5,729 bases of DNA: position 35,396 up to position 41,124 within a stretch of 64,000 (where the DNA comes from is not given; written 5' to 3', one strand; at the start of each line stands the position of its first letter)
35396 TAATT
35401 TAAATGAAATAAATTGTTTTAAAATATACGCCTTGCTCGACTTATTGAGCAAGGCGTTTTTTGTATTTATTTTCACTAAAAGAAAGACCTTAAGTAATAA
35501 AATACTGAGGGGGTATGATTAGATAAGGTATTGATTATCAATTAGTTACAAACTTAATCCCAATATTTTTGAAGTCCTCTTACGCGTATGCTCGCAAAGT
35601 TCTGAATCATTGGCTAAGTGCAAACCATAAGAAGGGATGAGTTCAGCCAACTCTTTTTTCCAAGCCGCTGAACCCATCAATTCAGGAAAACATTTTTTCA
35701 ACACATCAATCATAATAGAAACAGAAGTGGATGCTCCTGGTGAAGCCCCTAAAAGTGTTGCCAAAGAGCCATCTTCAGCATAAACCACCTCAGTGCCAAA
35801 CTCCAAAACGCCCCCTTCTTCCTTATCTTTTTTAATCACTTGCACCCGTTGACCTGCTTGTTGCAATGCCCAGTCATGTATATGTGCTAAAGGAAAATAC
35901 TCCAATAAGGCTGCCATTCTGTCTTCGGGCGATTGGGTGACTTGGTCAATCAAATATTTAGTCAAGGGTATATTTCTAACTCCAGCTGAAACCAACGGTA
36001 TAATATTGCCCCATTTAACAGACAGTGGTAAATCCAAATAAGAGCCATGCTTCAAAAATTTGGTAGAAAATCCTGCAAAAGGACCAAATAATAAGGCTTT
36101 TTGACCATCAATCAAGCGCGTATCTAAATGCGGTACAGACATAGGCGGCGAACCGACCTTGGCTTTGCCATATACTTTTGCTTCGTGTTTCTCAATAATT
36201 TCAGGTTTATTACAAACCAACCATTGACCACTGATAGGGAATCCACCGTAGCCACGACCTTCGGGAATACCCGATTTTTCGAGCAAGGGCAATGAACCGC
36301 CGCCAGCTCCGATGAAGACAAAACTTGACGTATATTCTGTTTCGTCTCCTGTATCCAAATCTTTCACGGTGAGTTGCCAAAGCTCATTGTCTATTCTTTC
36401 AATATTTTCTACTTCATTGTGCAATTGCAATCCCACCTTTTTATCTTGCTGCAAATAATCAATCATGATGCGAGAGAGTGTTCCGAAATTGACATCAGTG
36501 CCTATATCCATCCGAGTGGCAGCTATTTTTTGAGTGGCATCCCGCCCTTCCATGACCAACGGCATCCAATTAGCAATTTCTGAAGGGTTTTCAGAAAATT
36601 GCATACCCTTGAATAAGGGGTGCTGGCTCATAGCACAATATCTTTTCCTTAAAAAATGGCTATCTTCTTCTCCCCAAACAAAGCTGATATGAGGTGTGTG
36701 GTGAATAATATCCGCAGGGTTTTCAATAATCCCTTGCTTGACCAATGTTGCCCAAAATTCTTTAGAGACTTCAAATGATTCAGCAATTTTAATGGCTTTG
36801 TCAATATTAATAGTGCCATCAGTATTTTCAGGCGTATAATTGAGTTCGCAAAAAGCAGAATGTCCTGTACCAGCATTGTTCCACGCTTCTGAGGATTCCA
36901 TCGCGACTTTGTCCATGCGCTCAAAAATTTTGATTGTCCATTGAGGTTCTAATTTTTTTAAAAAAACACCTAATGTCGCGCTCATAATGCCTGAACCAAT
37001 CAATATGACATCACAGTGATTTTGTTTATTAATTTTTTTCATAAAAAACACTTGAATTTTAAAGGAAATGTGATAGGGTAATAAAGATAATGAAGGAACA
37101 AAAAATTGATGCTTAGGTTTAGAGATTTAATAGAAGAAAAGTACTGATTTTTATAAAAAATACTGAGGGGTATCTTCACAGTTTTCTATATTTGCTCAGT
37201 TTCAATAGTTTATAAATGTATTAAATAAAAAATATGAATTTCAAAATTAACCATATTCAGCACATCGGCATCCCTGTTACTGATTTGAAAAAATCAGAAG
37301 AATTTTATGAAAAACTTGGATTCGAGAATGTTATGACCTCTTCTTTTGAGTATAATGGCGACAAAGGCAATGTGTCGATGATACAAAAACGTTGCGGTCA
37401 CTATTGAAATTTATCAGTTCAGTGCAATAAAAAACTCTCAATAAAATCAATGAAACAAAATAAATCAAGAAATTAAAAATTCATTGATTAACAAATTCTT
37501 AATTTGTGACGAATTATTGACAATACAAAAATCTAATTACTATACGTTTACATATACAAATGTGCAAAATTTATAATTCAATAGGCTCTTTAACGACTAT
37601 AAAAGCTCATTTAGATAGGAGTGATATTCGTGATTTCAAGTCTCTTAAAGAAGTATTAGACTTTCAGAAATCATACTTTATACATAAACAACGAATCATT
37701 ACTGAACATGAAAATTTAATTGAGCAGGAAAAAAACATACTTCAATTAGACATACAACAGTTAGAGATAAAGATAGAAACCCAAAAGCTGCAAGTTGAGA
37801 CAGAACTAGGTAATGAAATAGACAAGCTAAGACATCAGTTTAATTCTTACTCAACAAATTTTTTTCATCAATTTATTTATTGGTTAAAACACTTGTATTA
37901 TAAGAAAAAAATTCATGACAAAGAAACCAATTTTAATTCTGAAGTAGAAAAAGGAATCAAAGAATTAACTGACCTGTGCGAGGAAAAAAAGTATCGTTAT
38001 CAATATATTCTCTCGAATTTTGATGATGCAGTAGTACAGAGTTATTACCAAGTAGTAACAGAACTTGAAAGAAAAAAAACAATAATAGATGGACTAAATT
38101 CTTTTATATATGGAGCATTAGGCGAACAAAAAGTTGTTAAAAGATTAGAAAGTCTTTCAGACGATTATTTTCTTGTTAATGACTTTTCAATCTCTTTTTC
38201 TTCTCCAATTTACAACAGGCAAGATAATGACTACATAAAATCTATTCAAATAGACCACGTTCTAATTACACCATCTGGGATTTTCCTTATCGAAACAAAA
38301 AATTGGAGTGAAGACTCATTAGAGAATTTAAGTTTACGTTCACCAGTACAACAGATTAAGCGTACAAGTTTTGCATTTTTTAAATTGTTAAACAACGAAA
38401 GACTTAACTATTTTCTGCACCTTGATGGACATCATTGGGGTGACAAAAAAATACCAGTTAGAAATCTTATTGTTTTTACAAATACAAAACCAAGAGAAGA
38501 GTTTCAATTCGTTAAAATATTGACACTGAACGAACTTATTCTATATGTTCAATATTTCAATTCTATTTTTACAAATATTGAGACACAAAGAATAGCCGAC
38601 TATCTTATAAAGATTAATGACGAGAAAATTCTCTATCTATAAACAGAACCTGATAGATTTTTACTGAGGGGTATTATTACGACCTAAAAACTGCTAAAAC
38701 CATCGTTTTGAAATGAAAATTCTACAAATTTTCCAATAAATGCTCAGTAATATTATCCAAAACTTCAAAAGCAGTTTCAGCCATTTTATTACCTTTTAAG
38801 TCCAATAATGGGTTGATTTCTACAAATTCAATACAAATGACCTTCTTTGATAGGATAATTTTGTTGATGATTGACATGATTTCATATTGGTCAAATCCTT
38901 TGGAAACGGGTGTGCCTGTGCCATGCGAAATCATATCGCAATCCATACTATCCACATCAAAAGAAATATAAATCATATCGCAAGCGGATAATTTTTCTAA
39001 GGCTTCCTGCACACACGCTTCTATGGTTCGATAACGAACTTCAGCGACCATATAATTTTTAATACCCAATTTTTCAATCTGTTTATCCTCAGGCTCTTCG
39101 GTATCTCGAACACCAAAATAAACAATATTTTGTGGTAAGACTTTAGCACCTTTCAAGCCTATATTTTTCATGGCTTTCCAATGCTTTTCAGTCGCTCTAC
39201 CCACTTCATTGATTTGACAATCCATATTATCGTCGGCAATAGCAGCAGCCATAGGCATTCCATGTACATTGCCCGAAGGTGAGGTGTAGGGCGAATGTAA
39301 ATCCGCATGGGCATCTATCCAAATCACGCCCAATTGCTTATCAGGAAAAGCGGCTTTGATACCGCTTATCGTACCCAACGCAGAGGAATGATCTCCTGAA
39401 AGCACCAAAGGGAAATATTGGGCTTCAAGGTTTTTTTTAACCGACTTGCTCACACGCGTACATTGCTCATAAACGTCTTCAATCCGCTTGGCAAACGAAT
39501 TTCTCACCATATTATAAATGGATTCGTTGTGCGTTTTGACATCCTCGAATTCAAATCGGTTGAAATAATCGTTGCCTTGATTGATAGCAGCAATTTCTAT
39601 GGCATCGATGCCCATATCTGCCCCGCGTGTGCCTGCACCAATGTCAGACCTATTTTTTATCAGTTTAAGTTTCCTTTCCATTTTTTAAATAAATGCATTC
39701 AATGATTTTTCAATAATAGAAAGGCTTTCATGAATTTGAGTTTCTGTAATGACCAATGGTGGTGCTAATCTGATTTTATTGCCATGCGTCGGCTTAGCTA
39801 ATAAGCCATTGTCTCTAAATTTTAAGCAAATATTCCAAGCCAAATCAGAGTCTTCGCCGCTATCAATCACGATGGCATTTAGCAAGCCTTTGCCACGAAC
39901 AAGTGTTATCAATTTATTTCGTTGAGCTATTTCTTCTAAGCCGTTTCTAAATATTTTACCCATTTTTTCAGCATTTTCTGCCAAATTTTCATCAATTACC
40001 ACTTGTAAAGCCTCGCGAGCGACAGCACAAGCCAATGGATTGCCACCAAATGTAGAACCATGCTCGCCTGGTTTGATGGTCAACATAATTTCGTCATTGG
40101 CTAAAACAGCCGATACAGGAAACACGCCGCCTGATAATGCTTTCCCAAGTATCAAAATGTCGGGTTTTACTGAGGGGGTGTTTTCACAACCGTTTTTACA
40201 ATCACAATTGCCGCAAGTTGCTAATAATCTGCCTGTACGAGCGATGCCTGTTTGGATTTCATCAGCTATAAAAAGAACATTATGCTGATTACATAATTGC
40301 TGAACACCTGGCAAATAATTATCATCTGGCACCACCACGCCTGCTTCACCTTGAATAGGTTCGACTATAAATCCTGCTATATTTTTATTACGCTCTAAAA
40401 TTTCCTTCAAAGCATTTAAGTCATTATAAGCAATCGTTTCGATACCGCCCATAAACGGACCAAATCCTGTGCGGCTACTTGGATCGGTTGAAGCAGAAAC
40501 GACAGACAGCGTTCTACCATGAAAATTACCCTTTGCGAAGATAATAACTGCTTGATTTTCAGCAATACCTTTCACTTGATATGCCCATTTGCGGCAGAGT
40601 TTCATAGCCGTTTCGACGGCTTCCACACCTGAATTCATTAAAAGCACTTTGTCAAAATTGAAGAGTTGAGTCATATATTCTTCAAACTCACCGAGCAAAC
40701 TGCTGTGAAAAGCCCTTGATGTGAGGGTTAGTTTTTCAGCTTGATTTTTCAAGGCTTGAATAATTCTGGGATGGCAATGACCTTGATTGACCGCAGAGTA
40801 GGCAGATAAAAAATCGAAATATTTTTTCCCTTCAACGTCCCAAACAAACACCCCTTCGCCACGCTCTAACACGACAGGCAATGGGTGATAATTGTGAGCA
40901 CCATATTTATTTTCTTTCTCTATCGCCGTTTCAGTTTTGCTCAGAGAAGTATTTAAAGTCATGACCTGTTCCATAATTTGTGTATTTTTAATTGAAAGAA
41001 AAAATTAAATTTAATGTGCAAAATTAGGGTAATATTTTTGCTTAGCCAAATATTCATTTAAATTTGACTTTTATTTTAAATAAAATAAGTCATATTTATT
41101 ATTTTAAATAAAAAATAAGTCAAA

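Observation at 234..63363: Hyper-abundant non-palindromic decamer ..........: about one copy per kb, on both strands, inside and outside genes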

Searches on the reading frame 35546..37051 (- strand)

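Call 23: search_protein_families(library=pfam, proteins=[window:35546-37051:-], max_evalue=0.00001)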
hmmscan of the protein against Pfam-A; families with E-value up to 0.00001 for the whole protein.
window:35546-37051:- (501 aa): 1 family
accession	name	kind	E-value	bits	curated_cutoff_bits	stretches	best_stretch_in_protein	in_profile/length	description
PF06039.21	Mqo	-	2.6e-235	782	27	1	12-499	2-489/489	Malate:quinone oxidoreductase (Mqo)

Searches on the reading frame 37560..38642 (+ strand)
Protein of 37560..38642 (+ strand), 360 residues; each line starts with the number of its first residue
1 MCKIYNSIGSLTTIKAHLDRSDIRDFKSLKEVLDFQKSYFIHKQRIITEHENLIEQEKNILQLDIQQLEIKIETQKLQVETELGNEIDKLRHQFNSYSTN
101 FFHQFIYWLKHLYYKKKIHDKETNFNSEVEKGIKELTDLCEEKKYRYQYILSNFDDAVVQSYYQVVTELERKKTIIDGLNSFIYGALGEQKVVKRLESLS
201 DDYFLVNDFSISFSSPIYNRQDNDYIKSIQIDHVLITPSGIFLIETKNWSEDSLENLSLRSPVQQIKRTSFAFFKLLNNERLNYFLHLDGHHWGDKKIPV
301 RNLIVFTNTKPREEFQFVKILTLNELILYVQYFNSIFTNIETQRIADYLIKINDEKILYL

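Call 23: search_protein_families(library=pfam, proteins=[window:37560-38642:+], max_evalue=0.00001)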
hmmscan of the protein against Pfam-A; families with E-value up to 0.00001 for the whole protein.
window:37560-38642:+ (360 aa): 1 family
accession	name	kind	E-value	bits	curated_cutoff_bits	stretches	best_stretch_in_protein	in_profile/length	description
PF08378.17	NERD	-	7.4e-16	59.1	22.1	1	185-307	2-111/111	Nuclease-related domain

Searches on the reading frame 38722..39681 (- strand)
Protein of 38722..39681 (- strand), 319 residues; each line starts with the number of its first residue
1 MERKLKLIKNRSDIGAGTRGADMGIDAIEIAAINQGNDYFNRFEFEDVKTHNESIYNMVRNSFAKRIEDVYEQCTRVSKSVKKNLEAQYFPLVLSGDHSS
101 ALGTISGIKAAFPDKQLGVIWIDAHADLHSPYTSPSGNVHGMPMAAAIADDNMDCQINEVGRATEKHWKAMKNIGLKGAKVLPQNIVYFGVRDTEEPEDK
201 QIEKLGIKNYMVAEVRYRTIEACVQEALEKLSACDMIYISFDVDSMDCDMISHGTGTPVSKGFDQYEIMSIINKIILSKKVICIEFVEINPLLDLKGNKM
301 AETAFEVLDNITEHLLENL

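Call 23: search_protein_families(library=pfam, proteins=[window:38722-39681:-], max_evalue=0.00001)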
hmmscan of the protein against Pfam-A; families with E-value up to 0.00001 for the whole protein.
window:38722-39681:- (319 aa): 1 family
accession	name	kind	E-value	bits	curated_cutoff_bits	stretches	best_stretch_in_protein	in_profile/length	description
PF00491.26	Arginase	-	5.1e-55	187.3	22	1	13-310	11-276/280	Arginase family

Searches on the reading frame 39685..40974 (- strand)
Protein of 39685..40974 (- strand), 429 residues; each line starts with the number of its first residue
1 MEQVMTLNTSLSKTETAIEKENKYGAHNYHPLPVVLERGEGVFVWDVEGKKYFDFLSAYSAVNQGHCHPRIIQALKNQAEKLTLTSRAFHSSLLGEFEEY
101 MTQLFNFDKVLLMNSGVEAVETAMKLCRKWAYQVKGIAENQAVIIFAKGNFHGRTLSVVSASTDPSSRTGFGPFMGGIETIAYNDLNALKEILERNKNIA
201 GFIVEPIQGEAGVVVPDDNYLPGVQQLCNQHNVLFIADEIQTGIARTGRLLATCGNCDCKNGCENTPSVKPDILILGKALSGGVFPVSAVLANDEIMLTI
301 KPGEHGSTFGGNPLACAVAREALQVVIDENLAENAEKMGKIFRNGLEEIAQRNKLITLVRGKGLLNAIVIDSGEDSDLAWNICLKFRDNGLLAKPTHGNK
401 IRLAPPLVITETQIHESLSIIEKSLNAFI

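Call 23: search_protein_families(library=pfam, proteins=[window:39685-40974:-], max_evalue=0.00001)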
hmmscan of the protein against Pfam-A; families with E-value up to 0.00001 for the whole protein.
window:39685-40974:- (429 aa): 1 family
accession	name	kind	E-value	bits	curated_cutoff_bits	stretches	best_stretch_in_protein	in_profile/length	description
PF00202.27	Aminotran_3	-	1.6e-127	426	30.5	1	24-424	1-402/403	Aminotransferase class-III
